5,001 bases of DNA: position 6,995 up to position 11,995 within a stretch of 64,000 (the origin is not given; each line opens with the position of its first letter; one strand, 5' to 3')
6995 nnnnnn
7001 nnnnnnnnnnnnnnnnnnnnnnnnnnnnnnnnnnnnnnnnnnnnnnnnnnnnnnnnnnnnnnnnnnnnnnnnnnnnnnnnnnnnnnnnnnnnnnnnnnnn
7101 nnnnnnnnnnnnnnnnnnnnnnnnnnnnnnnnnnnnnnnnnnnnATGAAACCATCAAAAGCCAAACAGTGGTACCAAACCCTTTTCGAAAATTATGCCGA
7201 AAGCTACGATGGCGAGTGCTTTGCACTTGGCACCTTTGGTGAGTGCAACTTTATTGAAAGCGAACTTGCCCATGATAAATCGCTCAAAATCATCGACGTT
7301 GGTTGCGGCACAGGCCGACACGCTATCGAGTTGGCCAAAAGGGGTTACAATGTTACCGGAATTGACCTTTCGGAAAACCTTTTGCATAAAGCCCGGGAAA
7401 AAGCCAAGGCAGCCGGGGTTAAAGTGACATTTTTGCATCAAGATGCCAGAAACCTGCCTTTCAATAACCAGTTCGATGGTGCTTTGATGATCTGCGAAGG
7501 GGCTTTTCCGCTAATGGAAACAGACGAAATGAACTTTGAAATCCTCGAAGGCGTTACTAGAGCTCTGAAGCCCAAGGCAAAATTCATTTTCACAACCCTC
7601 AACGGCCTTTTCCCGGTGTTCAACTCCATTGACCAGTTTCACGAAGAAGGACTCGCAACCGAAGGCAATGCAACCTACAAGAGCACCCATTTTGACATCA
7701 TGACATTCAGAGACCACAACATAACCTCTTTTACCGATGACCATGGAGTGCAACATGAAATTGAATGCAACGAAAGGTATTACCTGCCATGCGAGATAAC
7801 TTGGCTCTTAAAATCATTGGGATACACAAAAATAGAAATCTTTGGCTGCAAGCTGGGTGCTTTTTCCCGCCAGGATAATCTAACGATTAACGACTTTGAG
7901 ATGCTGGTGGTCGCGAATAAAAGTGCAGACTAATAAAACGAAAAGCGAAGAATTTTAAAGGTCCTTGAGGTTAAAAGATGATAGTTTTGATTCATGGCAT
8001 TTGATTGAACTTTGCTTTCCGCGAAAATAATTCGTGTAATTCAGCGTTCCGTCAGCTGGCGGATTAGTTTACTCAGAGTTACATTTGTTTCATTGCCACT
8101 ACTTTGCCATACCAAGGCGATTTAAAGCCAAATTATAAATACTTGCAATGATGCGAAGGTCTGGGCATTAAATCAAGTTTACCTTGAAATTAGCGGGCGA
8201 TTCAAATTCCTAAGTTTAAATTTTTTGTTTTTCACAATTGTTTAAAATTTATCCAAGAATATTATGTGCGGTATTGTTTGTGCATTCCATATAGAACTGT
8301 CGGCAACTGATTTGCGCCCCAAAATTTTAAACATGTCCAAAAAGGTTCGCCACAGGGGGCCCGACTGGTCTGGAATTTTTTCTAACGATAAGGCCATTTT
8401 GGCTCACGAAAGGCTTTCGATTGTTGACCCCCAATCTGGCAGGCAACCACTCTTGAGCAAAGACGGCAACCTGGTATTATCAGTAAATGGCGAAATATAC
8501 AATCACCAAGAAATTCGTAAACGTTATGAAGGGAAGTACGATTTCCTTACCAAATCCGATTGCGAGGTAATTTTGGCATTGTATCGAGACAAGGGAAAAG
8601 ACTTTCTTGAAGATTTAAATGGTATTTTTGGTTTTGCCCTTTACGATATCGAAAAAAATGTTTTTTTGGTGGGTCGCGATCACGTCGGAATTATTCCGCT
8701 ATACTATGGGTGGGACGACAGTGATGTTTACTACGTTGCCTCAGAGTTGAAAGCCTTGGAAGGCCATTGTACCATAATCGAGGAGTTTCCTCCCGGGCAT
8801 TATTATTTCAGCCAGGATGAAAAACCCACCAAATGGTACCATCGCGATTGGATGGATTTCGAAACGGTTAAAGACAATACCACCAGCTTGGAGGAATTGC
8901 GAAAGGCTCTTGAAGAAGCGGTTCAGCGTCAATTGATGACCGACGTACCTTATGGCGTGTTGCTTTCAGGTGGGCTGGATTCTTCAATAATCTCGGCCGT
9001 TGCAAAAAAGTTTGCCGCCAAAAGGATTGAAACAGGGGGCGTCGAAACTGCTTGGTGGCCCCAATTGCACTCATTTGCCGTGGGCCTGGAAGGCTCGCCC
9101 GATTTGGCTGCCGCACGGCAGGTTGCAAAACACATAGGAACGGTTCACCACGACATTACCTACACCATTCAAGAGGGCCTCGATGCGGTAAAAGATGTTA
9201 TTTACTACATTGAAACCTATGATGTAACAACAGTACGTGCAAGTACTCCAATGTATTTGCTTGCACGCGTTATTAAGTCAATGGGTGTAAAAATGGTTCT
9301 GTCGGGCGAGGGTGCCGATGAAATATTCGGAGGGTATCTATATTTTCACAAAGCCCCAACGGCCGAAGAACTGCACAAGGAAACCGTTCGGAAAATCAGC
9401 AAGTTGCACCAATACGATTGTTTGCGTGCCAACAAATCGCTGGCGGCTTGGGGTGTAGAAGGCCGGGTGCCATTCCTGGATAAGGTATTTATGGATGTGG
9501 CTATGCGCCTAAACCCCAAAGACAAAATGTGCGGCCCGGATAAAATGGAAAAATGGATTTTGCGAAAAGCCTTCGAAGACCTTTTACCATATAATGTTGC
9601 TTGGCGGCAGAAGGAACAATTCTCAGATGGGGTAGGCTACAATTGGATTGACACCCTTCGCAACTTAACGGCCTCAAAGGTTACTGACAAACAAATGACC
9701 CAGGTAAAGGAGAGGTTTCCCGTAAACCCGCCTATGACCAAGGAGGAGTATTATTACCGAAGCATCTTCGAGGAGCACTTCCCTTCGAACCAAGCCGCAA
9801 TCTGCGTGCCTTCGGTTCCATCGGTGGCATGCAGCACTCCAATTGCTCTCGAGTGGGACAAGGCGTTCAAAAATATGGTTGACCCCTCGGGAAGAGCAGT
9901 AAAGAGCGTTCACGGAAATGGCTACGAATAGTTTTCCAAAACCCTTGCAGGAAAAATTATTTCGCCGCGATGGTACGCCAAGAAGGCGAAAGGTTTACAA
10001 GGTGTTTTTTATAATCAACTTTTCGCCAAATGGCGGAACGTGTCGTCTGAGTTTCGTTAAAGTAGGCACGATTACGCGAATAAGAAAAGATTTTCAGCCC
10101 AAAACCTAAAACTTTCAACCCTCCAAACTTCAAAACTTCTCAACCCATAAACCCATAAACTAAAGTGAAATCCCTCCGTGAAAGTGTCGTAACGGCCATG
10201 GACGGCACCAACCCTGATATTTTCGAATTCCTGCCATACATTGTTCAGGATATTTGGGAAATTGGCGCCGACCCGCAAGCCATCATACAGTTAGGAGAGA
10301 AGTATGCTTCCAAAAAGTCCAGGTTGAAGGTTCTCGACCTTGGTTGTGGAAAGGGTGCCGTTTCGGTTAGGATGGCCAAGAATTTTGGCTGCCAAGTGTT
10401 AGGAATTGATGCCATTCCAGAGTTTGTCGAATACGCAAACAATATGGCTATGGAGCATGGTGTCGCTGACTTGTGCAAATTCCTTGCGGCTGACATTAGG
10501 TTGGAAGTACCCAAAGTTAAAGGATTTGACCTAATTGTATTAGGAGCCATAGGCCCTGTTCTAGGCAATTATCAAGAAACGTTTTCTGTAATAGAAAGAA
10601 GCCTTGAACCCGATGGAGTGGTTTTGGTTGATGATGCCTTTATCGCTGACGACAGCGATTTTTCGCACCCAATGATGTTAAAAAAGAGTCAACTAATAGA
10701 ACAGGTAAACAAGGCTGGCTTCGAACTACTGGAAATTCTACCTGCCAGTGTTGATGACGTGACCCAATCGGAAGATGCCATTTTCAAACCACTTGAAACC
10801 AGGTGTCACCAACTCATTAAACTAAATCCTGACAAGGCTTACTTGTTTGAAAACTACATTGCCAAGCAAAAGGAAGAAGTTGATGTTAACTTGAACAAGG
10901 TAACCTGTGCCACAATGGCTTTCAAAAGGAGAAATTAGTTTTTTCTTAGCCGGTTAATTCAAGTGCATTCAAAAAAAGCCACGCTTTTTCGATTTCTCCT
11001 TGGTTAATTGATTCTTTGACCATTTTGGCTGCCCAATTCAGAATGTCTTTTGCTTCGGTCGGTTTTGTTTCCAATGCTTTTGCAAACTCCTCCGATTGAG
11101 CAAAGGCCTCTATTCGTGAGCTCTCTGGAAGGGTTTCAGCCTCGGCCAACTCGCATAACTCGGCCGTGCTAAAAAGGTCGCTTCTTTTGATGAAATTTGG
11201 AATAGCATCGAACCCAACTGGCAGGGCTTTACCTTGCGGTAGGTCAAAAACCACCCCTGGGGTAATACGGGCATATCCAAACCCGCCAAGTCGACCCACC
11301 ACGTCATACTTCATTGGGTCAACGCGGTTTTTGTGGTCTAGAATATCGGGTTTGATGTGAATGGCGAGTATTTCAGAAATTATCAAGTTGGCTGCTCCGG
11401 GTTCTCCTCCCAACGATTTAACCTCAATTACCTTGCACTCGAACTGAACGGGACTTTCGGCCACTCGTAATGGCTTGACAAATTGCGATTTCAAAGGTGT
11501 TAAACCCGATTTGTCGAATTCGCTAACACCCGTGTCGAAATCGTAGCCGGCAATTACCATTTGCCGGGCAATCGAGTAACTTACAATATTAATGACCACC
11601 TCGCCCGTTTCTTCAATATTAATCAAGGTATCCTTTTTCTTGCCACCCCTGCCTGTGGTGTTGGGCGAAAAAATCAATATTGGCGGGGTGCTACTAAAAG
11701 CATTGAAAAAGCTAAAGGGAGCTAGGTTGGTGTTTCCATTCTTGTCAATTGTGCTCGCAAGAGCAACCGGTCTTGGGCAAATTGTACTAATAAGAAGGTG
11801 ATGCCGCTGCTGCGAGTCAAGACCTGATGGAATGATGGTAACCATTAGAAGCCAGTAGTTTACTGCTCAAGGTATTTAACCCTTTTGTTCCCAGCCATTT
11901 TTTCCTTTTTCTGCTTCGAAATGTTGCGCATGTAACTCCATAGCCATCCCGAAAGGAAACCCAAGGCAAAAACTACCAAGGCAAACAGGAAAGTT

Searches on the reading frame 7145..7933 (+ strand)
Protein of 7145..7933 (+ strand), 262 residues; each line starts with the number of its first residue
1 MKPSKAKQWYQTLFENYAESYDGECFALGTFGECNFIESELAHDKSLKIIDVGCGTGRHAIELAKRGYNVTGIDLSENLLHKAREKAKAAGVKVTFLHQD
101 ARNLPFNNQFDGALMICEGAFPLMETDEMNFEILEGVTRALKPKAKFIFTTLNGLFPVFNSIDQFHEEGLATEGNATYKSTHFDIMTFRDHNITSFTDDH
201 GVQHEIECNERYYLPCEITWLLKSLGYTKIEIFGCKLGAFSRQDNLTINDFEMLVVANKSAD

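Call 40: search_protein_families(library=pfam, proteins=[window:7145-7933:+], max_evalue=0.0001)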
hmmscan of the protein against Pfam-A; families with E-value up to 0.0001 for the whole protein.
window:7145-7933:+ (262 aa): 13 families
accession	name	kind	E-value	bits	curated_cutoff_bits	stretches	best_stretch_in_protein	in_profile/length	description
PF13649.12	Methyltransf_25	-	8.4e-22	78.1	27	1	49-143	1-95/97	Methyltransferase domain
PF13847.12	Methyltransf_31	-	1.3e-18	67.5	27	1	44-158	2-118/145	Methyltransferase domain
PF08241.18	Methyltransf_11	-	2.9e-17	63.5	21.2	1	50-149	1-95/95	Methyltransferase domain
PF08242.18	Methyltransf_12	-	6.9e-12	46.4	30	1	50-146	1-97/98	Methyltransferase domain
PF01209.24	Ubie_methyltran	-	7.9e-11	42.2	20.1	1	35-146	37-148/233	ubiE/COQ5 methyltransferase family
PF13489.12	Methyltransf_23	-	6e-09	36.3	27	1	43-189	20-88/164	Methyltransferase domain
PF05175.20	MTS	-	7e-07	29.5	23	1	39-112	25-101/170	Methyltransferase small domain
PF03848.20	TehB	-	6.2e-06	26.2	20.4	1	46-112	31-98/193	Tellurite resistance protein TehB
PF00398.26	RrnaAD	-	8.9e-06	25.4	24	1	44-129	29-115/263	Ribosomal RNA adenine dimethylase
PF05401.17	NodS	-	2.4e-05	24.7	24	1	47-150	45-145/201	Nodulation protein S (NodS)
PF02353.26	CMAS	-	3.4e-05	23.7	27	1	44-111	61-129/273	Mycolic acid cyclopropane synthetase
PF13679.12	Methyltransf_32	-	7e-05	23.3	27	0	38-100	18-88/143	Methyltransferase domain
PF05724.17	TPMT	-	9.9e-05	22.5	26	0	37-89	30-81/218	Thiopurine S-methyltransferase (TPMT)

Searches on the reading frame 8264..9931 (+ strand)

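Call 40: search_protein_families(library=pfam, proteins=[window:8264-9931:+], max_evalue=0.0001)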
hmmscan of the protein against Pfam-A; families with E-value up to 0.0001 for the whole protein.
window:8264-9931:+ (555 aa): 4 families
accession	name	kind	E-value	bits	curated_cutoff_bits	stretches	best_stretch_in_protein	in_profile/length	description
PF00733.27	Asn_synthase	-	2.3e-88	297.6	21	2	211-366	1-142/354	Asparagine synthase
PF13537.11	GATase_7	-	2.3e-41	141.1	25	1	48-166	1-122/123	Glutamine amidotransferase domain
PF13522.11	GATase_6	-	2.5e-35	121.8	27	1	33-160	1-129/130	Glutamine amidotransferase domain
PF12481.13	DUF3700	-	7.8e-07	29.2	27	1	108-184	115-196/228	Aluminium induced protein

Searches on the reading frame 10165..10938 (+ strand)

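Call 40: search_protein_families(library=pfam, proteins=[window:10165-10938:+], max_evalue=0.0001)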
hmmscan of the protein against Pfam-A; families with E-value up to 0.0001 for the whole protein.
window:10165-10938:+ (257 aa): 10 families
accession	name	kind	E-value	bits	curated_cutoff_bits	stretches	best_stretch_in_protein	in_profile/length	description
PF13847.12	Methyltransf_31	-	3.5e-18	66.1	27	1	51-176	2-127/145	Methyltransferase domain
PF13649.12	Methyltransf_25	-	4.3e-13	50.2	27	1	56-151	1-97/97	Methyltransferase domain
PF08241.18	Methyltransf_11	-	2.7e-11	44.4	21.2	1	57-154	1-94/95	Methyltransferase domain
PF08242.18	Methyltransf_12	-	3.9e-08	34.4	30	1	57-153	1-98/98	Methyltransferase domain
PF02353.26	CMAS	-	3.9e-08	33.4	27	1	55-163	65-172/273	Mycolic acid cyclopropane synthetase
PF13489.12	Methyltransf_23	-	4.4e-08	33.5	27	1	46-162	15-123/164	Methyltransferase domain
PF13679.12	Methyltransf_32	-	2.4e-07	31.2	27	1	40-112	13-90/143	Methyltransferase domain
PF05175.20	MTS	-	8.6e-06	25.9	23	1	52-125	31-103/170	Methyltransferase small domain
PF01135.25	PCMT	-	5e-05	23.6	20.3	1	51-131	72-153/210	Protein-L-isoaspartate(D-aspartate) O-methyltransferase (PCMT)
PF08003.17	Methyltransf_9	-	7.4e-05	22.3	23.8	0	54-156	117-218/315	Protein of unknown function (DUF1698)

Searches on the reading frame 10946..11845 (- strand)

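Call 40: search_protein_families(library=pfam, proteins=[window:10946-11845:-], max_evalue=0.0001)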
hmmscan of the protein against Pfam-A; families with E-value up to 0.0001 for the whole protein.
window:10946-11845:- (299 aa): 1 family
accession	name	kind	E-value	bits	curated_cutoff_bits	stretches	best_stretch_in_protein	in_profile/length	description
PF01613.24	Flavin_Reduct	-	4.9e-19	69.4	27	1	23-168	4-137/153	Flavin reductase like domain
